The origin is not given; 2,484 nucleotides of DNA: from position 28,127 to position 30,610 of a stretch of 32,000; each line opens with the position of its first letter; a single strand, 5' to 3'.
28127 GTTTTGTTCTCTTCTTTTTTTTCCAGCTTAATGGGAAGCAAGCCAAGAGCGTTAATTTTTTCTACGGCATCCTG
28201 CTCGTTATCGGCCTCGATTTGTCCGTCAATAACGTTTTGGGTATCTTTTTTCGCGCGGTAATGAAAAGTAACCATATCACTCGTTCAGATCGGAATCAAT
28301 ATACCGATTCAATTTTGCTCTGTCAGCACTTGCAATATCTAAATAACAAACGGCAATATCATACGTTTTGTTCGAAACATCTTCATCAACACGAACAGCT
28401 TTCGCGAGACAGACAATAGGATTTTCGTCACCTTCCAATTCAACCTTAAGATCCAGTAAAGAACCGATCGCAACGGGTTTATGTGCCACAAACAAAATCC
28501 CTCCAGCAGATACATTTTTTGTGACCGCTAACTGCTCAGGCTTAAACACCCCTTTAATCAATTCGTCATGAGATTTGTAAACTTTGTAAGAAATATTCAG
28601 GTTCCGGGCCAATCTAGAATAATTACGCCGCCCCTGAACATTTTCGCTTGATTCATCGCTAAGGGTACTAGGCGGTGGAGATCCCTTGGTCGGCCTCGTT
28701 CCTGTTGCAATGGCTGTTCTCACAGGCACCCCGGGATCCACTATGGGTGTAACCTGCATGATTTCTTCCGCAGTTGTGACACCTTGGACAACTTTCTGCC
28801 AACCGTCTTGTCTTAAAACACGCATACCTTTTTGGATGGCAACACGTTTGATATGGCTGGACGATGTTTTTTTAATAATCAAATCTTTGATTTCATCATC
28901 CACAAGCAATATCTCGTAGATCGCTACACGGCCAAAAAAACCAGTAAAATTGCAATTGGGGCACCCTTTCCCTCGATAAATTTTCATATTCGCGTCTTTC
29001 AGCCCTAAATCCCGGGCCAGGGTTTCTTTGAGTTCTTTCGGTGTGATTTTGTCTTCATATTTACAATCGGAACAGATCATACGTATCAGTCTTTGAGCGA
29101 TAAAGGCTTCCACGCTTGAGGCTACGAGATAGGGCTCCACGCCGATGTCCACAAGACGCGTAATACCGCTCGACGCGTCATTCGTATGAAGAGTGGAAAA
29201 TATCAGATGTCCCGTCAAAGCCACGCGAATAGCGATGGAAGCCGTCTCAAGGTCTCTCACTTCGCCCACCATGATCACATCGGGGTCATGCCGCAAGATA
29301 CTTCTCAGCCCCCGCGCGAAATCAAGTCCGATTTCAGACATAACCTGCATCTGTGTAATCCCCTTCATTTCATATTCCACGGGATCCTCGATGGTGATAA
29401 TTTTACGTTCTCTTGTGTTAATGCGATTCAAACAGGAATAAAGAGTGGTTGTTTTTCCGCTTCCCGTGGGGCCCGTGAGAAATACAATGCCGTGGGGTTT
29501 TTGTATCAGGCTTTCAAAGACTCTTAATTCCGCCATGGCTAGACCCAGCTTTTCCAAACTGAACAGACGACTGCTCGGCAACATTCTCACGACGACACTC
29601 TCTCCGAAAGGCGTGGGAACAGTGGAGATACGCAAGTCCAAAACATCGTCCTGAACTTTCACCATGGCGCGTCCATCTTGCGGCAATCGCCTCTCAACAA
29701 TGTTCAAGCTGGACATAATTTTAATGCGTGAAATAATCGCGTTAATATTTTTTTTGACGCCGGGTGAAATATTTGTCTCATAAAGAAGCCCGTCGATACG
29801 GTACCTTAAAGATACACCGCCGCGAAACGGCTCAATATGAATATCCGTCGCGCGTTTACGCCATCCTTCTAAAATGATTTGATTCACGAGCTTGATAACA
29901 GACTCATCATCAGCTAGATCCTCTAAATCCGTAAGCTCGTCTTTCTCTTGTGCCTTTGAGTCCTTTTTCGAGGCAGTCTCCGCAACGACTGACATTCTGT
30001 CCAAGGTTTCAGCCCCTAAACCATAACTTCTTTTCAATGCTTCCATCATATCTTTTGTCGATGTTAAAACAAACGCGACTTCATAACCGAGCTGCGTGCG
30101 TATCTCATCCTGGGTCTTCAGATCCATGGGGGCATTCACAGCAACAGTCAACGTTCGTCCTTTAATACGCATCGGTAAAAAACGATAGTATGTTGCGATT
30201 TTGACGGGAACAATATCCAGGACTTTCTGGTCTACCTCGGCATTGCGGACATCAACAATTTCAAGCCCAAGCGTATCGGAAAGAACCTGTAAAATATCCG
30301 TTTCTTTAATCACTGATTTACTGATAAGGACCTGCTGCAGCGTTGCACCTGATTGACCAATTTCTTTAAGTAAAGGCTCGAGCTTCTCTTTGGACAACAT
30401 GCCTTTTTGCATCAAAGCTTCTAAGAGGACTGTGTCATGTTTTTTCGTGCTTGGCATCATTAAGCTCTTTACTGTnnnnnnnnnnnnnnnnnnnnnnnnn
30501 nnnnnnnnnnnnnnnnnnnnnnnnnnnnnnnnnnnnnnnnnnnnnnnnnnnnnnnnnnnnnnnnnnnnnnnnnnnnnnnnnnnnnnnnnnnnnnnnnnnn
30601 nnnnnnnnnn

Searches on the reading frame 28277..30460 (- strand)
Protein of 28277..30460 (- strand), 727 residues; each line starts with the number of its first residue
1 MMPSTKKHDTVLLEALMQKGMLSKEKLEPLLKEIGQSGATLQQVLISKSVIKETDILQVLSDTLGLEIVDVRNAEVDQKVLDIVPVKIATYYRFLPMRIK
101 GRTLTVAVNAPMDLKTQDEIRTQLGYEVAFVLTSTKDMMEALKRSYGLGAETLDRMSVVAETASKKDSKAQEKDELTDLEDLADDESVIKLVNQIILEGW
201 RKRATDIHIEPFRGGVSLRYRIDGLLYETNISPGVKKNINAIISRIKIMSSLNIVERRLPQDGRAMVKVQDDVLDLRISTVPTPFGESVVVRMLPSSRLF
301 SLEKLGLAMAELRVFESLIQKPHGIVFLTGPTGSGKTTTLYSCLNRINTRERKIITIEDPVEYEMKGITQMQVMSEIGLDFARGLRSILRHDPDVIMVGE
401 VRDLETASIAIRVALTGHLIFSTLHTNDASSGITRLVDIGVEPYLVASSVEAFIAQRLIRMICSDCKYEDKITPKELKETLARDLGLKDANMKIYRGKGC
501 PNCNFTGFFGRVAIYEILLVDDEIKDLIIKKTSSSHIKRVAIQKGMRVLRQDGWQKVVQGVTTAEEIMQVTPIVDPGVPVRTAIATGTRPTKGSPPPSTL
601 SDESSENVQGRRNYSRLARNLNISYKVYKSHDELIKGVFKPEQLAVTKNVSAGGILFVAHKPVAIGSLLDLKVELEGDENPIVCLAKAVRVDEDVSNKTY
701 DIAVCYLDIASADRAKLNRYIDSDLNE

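Call 4: search_protein_families(library=pfam, proteins=[window:28277-30460:-], max_evalue=0.01)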
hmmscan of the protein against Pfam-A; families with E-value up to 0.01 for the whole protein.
window:28277-30460:- (727 aa): 10 families
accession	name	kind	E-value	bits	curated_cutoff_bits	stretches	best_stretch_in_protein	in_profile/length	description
PF00437.27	T2SSE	-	2.6e-128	428.2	24.9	1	182-568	2-369/370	Type II/IV secretion system protein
PF05157.20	MshEN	-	1.2e-16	60.9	23.1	1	64-149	1-87/90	MshEN domain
PF07238.19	PilZ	-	1.9e-09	38.2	22.5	1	611-722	2-101/102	PilZ domain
PF13401.12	AAA_22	-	4.2e-05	24.3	27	1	322-378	4-59/130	AAA domain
PF13604.12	AAA_30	-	9.7e-05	22.6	27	0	313-354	8-49/191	AAA domain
PF20720.3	nSTAND3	-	0.0009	19.4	27.2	1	322-363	16-57/155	Novel STAND NTPase 3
PF13191.12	AAA_16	-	0.0013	19.7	32.6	1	322-351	24-52/167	AAA ATPase domain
PF25199.1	nSTAND_NTPase5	-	0.0028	17.9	34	1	320-360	38-79/145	Novel STAND NTPase 5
PF13245.12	AAA_19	-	0.005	17.5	25.1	0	322-354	10-44/134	AAA domain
PF01637.24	ATPase_2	-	0.0069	16.7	33.2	0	311-367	7-64/225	ATPase domain predominantly from Archaea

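Call 58: find_homologous_proteins(query=window:28277-30460:-, max_evalue=1e-20)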
Query window:28277-30460:- (727 aa): 8000 proteins with E <= 1e-20 among 8000 candidates; the best 120 are listed.
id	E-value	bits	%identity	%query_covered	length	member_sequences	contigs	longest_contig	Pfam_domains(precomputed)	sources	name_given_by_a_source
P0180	0.0e+0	1567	99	100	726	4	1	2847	PF07238.20,PF05157.21,PF00437.27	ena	-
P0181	0.0e+0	1014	65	98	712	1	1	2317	PF07238.20,PF05157.21,PF00437.27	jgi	-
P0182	0.0e+0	1011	64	99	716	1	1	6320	PF07238.20,PF05157.21,PF00437.27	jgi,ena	-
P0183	1.5e-297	1007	63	99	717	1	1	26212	PF07238.20,PF05157.21,PF00437.27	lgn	-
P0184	1.2e-295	1000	62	99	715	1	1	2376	PF07238.20,PF05157.21,PF00437.27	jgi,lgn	jgi:type II secretory ATPase GspE/PulE/Tfp pilus assembly ATPase PilB-like protein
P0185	2.6e-294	996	62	100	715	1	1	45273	PF07238.20,PF05157.21,PF00437.27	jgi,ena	-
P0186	4.7e-294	995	63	99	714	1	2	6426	PF07238.20,PF05157.21,PF00437.27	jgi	-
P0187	2.2e-293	993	62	100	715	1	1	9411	PF07238.20,PF05157.21,PF00437.27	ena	-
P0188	3.5e-293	992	63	99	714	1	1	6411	PF07238.20,PF05157.21,PF00437.27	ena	-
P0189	9.1e-292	987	62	99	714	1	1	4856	PF07238.20,PF05157.21,PF00437.27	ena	-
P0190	1.5e-291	987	63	99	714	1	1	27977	PF07238.20,PF05157.21,PF00437.27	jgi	jgi:type II secretory ATPase GspE/PulE/Tfp pilus assembly ATPase PilB-like protein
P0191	2.0e-291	986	62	100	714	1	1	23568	PF07238.20,PF05157.21,PF00437.27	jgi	jgi:type II secretory ATPase GspE/PulE/Tfp pilus assembly ATPase PilB-like protein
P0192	4.7e-291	985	62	99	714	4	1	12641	PF07238.20,PF05157.21,PF00437.27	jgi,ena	-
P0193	2.3e-290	983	62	100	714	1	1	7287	PF07238.20,PF05157.21,PF00437.27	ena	-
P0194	3.2e-290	982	61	99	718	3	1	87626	PF07238.20,PF05157.21,PF00437.27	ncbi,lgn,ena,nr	ncbi:MAG: Flp pilus assembly complex ATPase component TadA [Candidatus Omnitrophica bacterium]|nr:Fl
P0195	4.7e-290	982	62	100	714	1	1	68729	PF07238.20,PF05157.21,PF00437.27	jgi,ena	-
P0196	1.5e-289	980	62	99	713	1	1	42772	PF07238.20,PF05157.21,PF00437.27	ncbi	ncbi:ATPase, T2SS/T4P/T4SS family [Candidatus Omnitrophota bacterium]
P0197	1.7e-289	980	63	99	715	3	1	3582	PF07238.20,PF05157.21,PF00437.27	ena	-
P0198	1.8e-289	980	62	99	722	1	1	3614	PF07238.20,PF05157.21,PF00437.27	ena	-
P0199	2.5e-289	979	62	99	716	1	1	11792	PF07238.20,PF05157.21,PF00437.27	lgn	-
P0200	2.5e-289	979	62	99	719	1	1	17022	PF07238.20,PF05157.21,PF00437.27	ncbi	-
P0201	2.9e-289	979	61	99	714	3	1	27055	PF07238.20,PF05157.21,PF00437.27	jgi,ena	-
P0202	4.9e-289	978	62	99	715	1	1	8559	PF07238.20,PF05157.21,PF00437.27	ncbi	-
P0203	6.0e-289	978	61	99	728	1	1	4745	PF07238.20,PF05157.21,PF00437.27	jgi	jgi:type II secretory ATPase GspE/PulE/Tfp pilus assembly ATPase PilB-like protein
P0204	9.9e-289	977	62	100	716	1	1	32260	PF07238.20,PF05157.21,PF00437.27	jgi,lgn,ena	-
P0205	5.3e-288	975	61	99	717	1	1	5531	PF07238.20,PF05157.21,PF00437.27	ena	-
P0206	2.3e-287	973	60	99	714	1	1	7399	PF07238.20,PF05157.21,PF00437.27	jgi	jgi:type II secretory ATPase GspE/PulE/Tfp pilus assembly ATPase PilB-like protein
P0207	3.5e-287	972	61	100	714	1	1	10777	PF07238.20,PF05157.21,PF00437.27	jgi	jgi:type II secretory ATPase GspE/PulE/Tfp pilus assembly ATPase PilB-like protein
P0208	4.9e-287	972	61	99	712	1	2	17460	PF07238.20,PF05157.21,PF00437.27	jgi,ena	-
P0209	1.4e-286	970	62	99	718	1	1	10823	PF07238.20,PF05157.21,PF00437.27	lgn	-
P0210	1.6e-286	970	61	99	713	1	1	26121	PF07238.20,PF05157.21,PF00437.27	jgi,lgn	jgi:type II secretory ATPase GspE/PulE/Tfp pilus assembly ATPase PilB-like protein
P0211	2.3e-286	970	62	99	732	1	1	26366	PF07238.20,PF05157.21,PF00437.27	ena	-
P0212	3.4e-286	969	60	99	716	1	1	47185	PF07238.20,PF05157.21,PF00437.27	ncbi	ncbi:MAG: ATPase, T2SS/T4P/T4SS family [Candidatus Omnitrophota bacterium]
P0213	8.9e-286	968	62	99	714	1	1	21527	PF07238.20,PF05157.21,PF00437.27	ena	-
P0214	2.2e-285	966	60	99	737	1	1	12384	PF07238.20,PF05157.21,PF00437.27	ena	-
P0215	2.2e-285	966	62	99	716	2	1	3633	PF07238.20,PF05157.21,PF00437.27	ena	-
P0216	6.7e-285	965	62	99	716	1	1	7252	PF07238.20,PF05157.21,PF00437.27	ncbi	-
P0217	7.0e-285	965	61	99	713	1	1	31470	PF07238.20,PF05157.21,PF00437.27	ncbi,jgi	ncbi:MAG: ATPase, T2SS/T4P/T4SS family [Candidatus Omnitrophota bacterium]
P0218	9.5e-285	964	61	99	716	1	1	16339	PF07238.20,PF05157.21,PF00437.27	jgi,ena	-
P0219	1.4e-284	964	60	99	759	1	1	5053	PF07238.20,PF05157.21,PF00437.27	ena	-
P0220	2.6e-284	963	61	99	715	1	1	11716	PF07238.20,PF05157.21,PF00437.27,PF13401.13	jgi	jgi:type II secretory ATPase GspE/PulE/Tfp pilus assembly ATPase PilB-like protein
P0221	4.4e-284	962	61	99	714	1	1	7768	PF07238.20,PF05157.21,PF00437.27,PF13604.13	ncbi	ncbi:MAG: ATPase, T2SS/T4P/T4SS family [Candidatus Omnitrophota bacterium]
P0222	5.1e-284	962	62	100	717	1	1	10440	PF07238.20,PF05157.21,PF00437.27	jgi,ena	-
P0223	6.9e-284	961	61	99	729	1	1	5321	PF07238.20,PF05157.21,PF00437.27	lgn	-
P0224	1.0e-283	961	60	99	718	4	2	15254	PF07238.20,PF05157.21,PF00437.27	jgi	jgi:type IV pilus assembly protein PilB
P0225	1.3e-283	961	60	99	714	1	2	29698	PF07238.20,PF05157.21,PF00437.27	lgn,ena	-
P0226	1.5e-283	960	60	99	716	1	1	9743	PF07238.20,PF05157.21,PF00437.27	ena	-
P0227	5.7e-283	958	60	99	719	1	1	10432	PF07238.20,PF05157.21,PF00437.27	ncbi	-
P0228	6.9e-283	958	61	99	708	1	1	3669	PF07238.20,PF05157.21,PF00437.27,PF13604.13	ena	-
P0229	7.4e-283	958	61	99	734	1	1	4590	PF07238.20,PF05157.21,PF00437.27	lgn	-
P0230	7.5e-283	958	61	99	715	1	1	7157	PF07238.20,PF05157.21,PF00437.27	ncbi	-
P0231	8.8e-283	958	62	99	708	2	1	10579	PF07238.20,PF05157.21,PF00437.27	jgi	-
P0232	9.0e-283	958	60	98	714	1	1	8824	PF07238.20,PF05157.21,PF00437.27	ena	-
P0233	9.6e-283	958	61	99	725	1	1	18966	PF07238.20,PF05157.21,PF00437.27,PF13604.13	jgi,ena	-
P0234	1.3e-282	957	60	99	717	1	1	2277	PF07238.20,PF05157.21,PF00437.27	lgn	-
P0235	1.5e-282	957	61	98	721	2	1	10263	PF07238.20,PF05157.21,PF00437.27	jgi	-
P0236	1.5e-282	957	60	99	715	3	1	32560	PF07238.20,PF05157.21,PF00437.27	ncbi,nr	ncbi:MAG: ATPase, T2SS/T4P/T4SS family [Candidatus Omnitrophica bacterium]|nr:ATPase, T2SS/T4P/T4SS 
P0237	1.7e-282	957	60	100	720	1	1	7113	PF07238.20,PF05157.21,PF00437.27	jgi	jgi:type II secretory ATPase GspE/PulE/Tfp pilus assembly ATPase PilB-like protein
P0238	1.8e-282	957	61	99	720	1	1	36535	PF07238.20,PF05157.21,PF00437.27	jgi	-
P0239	1.8e-282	957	60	99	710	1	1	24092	PF07238.20,PF05157.21,PF00437.27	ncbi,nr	ncbi:MAG: Flp pilus assembly complex ATPase component TadA [Candidatus Omnitrophica bacterium]|nr:Fl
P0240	2.1e-282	956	61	99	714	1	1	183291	PF07238.20,PF05157.21,PF00437.27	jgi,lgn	jgi:type II secretory ATPase GspE/PulE/Tfp pilus assembly ATPase PilB-like protein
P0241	2.7e-282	956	61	98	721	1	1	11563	PF07238.20,PF05157.21,PF00437.27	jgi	-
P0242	2.7e-282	956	61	98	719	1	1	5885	PF07238.20,PF05157.21,PF00437.27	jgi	jgi:type II secretory ATPase GspE/PulE/Tfp pilus assembly ATPase PilB-like protein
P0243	3.2e-282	956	60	99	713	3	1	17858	PF07238.20,PF05157.21,PF00437.27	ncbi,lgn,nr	ncbi:MAG: ATPase, T2SS/T4P/T4SS family [Candidatus Omnitrophota bacterium]|nr:ATPase, T2SS/T4P/T4SS 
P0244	3.3e-282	956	60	99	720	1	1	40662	PF07238.20,PF05157.21,PF00437.27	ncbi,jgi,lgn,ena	ncbi:MAG: ATPase, T2SS/T4P/T4SS family [Candidatus Omnitrophota bacterium]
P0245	4.6e-282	955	60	99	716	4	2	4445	PF07238.20,PF05157.21,PF00437.27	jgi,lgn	-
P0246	5.0e-282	955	60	99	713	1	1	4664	PF07238.20,PF05157.21,PF00437.27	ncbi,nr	ncbi:MAG: Flp pilus assembly complex ATPase component TadA [Candidatus Omnitrophica bacterium]|nr:Fl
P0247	7.8e-282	955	61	99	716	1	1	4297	PF07238.20,PF05157.21,PF00437.27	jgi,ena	-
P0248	7.8e-282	955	61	99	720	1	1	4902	PF07238.20,PF05157.21,PF00437.27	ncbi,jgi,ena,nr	ncbi:MAG TPA: ATPase, T2SS/T4P/T4SS family [Candidatus Margulisiibacteriota bacterium]|nr:ATPase, T2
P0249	8.9e-282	954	61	99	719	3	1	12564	PF07238.20,PF05157.21,PF00437.27,PF13401.13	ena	-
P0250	1.4e-281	954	60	100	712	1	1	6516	PF07238.20,PF05157.21,PF00437.27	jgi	jgi:type II secretory ATPase GspE/PulE/Tfp pilus assembly ATPase PilB-like protein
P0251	1.5e-281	954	60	99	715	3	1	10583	PF07238.20,PF05157.21,PF00437.27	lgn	-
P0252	1.6e-281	954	60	98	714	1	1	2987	PF07238.20,PF05157.21,PF00437.27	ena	-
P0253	1.7e-281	954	58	99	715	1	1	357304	PF07238.20,PF05157.21,PF00437.27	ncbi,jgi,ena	ncbi:MAG: ATPase, T2SS/T4P/T4SS family [Candidatus Omnitrophota bacterium]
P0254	1.7e-281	953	60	100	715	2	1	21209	PF07238.20,PF05157.21,PF00437.27,PF13604.13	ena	-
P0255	2.7e-281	953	61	100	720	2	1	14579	PF07238.20,PF05157.21,PF00437.27,PF13604.13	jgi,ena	-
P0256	3.0e-281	953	62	99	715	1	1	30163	PF07238.20,PF05157.21,PF00437.27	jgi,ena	-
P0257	5.7e-281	952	59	100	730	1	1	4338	PF07238.20,PF05157.21,PF00437.27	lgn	-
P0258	6.4e-281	952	60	99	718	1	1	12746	PF07238.20,PF05157.21,PF00437.27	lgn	-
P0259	1.0e-280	951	60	99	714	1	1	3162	PF07238.20,PF05157.21,PF00437.27,PF13604.13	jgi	-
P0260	1.2e-280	951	61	99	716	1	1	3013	PF07238.20,PF05157.21,PF00437.27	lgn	-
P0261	1.2e-280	951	61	99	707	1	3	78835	PF07238.20,PF05157.21,PF00437.27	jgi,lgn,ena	-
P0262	1.3e-280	951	61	99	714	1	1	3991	PF07238.20,PF05157.21,PF00437.27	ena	-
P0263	1.3e-280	951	61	99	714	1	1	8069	PF07238.20,PF05157.21,PF00437.27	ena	-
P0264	1.7e-280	950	61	100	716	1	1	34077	PF07238.20,PF05157.21,PF00437.27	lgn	-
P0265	1.7e-280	950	60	100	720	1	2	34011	PF07238.20,PF05157.21,PF00437.27,PF13604.13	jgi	jgi:type II secretory ATPase GspE/PulE/Tfp pilus assembly ATPase PilB-like protein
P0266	4.6e-280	949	61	99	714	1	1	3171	PF07238.20,PF05157.21,PF00437.27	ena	-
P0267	4.6e-280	949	61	99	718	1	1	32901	PF07238.20,PF05157.21,PF00437.27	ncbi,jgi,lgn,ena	ncbi:MAG: ATPase, T2SS/T4P/T4SS family [Candidatus Omnitrophota bacterium]|jgi:type II secretory ATP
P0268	4.8e-280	949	60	99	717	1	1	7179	PF07238.20,PF05157.21,PF00437.27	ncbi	-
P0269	5.4e-280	949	60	99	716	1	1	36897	PF07238.20,PF05157.21,PF00437.27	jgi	jgi:type II secretory ATPase GspE/PulE/Tfp pilus assembly ATPase PilB-like protein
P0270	5.7e-280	948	60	99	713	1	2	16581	PF07238.20,PF05157.21,PF00437.27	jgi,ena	-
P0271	6.5e-280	948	60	99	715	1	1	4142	PF07238.20,PF05157.21,PF00437.27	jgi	jgi:type II secretion system protein E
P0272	1.7e-279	947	61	99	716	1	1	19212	PF07238.20,PF05157.21,PF00437.27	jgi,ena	-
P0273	1.9e-279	947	60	98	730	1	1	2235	PF07238.20,PF05157.21,PF00437.27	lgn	-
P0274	3.1e-279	946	59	99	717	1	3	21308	PF07238.20,PF05157.21,PF00437.27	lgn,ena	-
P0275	3.4e-279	946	60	99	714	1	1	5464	PF07238.20,PF05157.21,PF00437.27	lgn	-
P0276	3.4e-279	946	59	98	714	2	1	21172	PF07238.20,PF05157.21,PF00437.27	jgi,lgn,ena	-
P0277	3.8e-279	946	60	99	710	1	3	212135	PF07238.20,PF05157.21,PF00437.27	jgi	jgi:general secretion pathway protein E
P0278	4.2e-279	946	60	99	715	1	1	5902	PF07238.20,PF05157.21,PF00437.27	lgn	-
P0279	5.0e-279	945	60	100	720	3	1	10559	PF07238.20,PF05157.21,PF00437.27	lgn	-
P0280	5.4e-279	945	61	100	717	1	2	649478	PF07238.20,PF05157.21,PF00437.27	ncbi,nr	ncbi:MAG: ATPase, T2SS/T4P/T4SS family [Candidatus Omnitrophica bacterium]|nr:ATPase, T2SS/T4P/T4SS 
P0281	5.5e-279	945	59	99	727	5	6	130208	PF07238.20,PF05157.21,PF00437.27,PF13604.13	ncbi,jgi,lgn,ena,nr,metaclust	ncbi:MAG TPA: hypothetical protein DE315_02740 [Candidatus Omnitrophica bacterium]|nr:MAG: hypotheti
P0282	8.6e-279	945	60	99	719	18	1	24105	PF07238.20,PF05157.21,PF00437.27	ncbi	-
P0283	1.1e-278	944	60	99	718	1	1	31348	PF07238.20,PF05157.21,PF00437.27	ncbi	ncbi:MAG: ATPase, T2SS/T4P/T4SS family [Candidatus Omnitrophota bacterium]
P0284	1.6e-278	944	59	99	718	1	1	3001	PF07238.20,PF05157.21,PF00437.27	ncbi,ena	-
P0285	2.8e-278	943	60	99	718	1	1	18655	PF07238.20,PF05157.21,PF00437.27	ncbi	-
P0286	3.0e-278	943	59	99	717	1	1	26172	PF07238.20,PF05157.21,PF00437.27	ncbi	ncbi:ATPase, T2SS/T4P/T4SS family [Candidatus Omnitrophota bacterium]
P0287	4.4e-278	942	60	99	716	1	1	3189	PF07238.20,PF05157.21,PF00437.27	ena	-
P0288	4.6e-278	942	60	98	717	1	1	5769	PF07238.20,PF05157.21,PF00437.27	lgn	-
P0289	4.7e-278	942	60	99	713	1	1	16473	PF07238.20,PF05157.21,PF00437.27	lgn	-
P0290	5.3e-278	942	61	98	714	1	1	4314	PF07238.20,PF05157.21,PF00437.27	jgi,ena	-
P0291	5.5e-278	942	59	99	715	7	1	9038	PF07238.20,PF05157.21,PF00437.27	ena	-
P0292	7.0e-278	942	59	99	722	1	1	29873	PF07238.20,PF05157.21,PF00437.27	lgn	-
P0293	7.2e-278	942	60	99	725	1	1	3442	PF07238.20,PF05157.21,PF00437.27,PF13604.13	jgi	jgi:type II secretion system protein E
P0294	1.6e-277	940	60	100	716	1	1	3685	PF07238.20,PF05157.21,PF00437.27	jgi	-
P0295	1.7e-277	940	60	98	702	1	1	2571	PF07238.20,PF05157.21,PF00437.27,PF13604.13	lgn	-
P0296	1.8e-277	940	60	99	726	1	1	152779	PF07238.20,PF05157.21,PF00437.27,PF13604.13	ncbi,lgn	-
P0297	2.3e-277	940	59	99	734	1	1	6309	PF07238.20,PF05157.21,PF00437.27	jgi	jgi:type II secretory ATPase GspE/PulE/Tfp pilus assembly ATPase PilB-like protein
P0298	4.1e-277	939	58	99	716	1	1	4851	PF07238.20,PF05157.21,PF00437.27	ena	-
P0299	4.6e-277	939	60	99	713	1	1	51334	PF07238.20,PF05157.21,PF00437.27,PF13604.13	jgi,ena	-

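Call 59: find_encoding_contigs(protein=P0253, flank=8000, max_places=1)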
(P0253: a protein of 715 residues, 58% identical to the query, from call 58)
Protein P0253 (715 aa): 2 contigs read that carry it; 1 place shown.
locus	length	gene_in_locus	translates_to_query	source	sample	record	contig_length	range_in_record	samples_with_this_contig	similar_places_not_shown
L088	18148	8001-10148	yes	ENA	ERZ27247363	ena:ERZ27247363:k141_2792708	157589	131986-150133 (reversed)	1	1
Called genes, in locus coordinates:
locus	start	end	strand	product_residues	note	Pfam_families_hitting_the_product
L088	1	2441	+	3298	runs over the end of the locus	?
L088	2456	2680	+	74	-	PF02823:ATP-synt_DE_N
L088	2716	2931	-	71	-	-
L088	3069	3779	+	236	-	PF00213:OSCP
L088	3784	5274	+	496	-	PF02874:ATP-synt_ab_N, PF00006:ATP-synt_ab, PF00306:ATP-synt_ab_C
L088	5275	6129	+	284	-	PF00231:ATP-synt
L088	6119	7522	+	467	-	PF02874:ATP-synt_ab_N, PF00006:ATP-synt_ab, PF22919:ATP-synt_VA_C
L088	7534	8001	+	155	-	PF05157:MshEN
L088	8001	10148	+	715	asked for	PF05157:MshEN, PF00437:T2SSE, PF07238:PilZ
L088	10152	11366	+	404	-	PF00482:T2SSF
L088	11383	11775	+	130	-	PF00072:Response_reg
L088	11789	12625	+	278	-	PF00512:HisKA, PF02518:HATPase_c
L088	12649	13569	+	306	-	PF04392:ABC_sub_bind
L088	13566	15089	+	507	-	PF00672:HAMP, PF00512:HisKA, PF02518:HATPase_c, PF14501:HATPase_c_5 (faint)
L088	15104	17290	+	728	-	PF05228:CHASE4, PF00989:PAS, PF08448:PAS_4 (weak), PF13426:PAS_9, PF08447:PAS_3, PF00512:HisKA, PF02518:HATPase_c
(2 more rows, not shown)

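Call 60: find_encoding_contigs(protein=P0281, flank=8000, max_places=1)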
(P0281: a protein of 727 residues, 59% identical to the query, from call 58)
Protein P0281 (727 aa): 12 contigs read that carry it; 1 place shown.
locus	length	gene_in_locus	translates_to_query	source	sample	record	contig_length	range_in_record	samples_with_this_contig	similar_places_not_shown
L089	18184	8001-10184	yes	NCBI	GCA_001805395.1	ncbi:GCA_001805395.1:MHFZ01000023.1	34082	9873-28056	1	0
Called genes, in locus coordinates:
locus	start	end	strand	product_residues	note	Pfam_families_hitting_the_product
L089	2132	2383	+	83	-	PF02823:ATP-synt_DE_N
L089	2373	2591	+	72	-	PF00137:ATP-synt_C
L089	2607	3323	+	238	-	PF00213:OSCP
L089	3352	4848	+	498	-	PF02874:ATP-synt_ab_N (weak), PF00006:ATP-synt_ab, PF00306:ATP-synt_ab_C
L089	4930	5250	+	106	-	PF01541:GIY-YIG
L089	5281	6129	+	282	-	PF00231:ATP-synt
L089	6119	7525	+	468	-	PF02874:ATP-synt_ab_N, PF00006:ATP-synt_ab, PF22919:ATP-synt_VA_C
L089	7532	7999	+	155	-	PF05157:MshEN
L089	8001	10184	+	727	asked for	PF13604:AAA_30 (faint), PF05157:MshEN, PF00437:T2SSE, PF07238:PilZ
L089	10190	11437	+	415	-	PF00482:T2SSF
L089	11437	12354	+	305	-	PF13485:Peptidase_MA_2 (weak)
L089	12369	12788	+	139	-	PF07963:N_methyl (weak), PF08334:T2SSG, PF22434:PilW_C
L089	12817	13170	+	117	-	-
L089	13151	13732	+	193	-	PF07963:N_methyl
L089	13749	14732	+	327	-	PF21687:T2SSK_1st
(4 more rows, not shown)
